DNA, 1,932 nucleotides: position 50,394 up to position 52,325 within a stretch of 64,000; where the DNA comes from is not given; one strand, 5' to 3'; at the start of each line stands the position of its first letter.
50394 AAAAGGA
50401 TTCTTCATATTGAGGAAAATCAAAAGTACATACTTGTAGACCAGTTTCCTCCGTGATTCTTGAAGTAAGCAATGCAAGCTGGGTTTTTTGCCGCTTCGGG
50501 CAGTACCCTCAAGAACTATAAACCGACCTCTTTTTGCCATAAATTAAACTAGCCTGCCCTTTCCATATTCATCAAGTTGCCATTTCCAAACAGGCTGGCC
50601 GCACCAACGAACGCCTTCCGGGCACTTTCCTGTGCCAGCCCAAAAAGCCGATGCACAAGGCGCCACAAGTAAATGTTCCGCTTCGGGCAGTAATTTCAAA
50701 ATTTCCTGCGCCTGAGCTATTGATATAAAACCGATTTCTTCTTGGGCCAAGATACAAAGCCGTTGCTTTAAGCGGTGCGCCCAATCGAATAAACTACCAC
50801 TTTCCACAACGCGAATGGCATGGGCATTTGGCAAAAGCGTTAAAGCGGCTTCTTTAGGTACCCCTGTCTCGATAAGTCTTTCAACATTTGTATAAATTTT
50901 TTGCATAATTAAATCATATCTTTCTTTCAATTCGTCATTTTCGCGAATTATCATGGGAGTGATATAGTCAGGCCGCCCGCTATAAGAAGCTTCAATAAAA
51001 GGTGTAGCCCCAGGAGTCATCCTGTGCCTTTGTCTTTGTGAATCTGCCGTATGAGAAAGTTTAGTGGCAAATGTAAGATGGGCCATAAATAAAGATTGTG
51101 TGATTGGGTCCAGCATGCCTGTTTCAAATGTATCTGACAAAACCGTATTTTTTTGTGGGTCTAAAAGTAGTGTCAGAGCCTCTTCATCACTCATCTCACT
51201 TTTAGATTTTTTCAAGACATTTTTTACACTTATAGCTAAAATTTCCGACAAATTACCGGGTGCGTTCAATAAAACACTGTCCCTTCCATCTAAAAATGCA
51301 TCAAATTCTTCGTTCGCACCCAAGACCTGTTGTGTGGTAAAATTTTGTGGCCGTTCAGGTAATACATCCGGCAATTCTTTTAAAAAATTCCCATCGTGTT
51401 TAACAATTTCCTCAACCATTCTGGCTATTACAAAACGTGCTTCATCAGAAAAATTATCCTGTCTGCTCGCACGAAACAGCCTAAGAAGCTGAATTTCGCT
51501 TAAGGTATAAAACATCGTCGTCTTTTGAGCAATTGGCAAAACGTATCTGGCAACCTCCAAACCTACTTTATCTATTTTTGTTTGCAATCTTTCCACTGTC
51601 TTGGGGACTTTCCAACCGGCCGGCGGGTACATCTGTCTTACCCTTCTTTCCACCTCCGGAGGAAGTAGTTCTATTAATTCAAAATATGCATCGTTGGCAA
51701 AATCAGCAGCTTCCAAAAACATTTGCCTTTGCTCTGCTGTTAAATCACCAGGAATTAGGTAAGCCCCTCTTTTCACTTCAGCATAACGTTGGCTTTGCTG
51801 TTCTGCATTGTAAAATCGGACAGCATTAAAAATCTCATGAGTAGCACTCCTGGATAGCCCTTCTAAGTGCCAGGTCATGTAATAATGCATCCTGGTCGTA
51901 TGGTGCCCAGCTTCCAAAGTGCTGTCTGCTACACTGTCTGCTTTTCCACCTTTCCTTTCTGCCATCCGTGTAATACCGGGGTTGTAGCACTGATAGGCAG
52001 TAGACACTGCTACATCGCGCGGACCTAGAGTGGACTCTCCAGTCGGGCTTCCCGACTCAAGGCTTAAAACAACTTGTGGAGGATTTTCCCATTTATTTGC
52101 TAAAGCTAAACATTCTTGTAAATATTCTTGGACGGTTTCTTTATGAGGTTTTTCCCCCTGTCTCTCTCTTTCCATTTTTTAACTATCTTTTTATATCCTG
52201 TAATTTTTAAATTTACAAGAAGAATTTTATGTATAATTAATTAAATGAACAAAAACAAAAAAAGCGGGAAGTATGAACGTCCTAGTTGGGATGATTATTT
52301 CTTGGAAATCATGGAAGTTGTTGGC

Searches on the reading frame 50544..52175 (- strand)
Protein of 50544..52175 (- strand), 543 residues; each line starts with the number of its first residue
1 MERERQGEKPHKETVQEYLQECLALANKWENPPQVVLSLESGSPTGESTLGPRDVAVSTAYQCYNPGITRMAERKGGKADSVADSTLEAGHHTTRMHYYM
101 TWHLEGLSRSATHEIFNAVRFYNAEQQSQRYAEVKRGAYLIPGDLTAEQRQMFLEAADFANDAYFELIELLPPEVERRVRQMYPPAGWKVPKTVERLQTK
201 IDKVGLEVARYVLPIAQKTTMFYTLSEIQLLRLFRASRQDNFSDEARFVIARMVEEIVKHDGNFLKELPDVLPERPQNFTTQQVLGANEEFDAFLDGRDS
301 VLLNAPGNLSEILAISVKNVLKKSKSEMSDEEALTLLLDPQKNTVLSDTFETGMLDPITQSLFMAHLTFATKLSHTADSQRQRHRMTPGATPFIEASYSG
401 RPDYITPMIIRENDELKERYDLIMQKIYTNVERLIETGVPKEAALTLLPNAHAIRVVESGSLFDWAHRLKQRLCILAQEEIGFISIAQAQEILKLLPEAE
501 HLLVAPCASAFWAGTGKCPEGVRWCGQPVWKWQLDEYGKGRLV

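Call 23: find_encoding_contigs(protein=window:50544-52175:-, flank=10000, max_places=1)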
Protein window:50544-52175:- (543 aa): 8 contigs read that carry it; 1 place shown.
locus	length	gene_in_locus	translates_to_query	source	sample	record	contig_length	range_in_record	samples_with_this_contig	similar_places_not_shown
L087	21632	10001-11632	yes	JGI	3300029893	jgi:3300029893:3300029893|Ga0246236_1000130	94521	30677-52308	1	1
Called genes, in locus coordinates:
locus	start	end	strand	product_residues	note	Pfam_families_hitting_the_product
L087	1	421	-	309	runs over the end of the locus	PF00551:Formyl_trans_N, PF02911:Formyl_trans_C (faint)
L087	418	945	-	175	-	PF01327:Pep_deformylase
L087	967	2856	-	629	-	PF04932:Wzy_C, PF07719:TPR_2 (faint), PF13431:TPR_17 (faint), PF00515:TPR_1 (faint), PF13181:TPR_8 (faint), PF13414:TPR_11 (weak)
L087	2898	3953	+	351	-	PF06723:MreB_Mbl, PF00022:Actin (weak), PF25216:Volactin, PF11104:PilM_2 (faint), PF00012:HSP70, PF14450:FtsA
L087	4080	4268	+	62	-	-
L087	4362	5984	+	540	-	PF03717:PBP_dimer, PF00905:Transpeptidase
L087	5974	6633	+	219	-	PF02481:DNA_processg_A, PF18306:LDcluster4 (faint)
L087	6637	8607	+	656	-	PF01751:Toprim, PF01131:Topoisom_bac, PF01396:Zn_ribbon_Top1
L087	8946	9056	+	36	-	-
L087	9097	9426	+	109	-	PF03819:MazG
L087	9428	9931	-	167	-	PF00383:dCMP_cyt_deam_1, PF14437:MafB19-deam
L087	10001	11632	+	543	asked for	PF02511:Thy1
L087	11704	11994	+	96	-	-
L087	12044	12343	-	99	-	-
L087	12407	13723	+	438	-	PF00464:SHMT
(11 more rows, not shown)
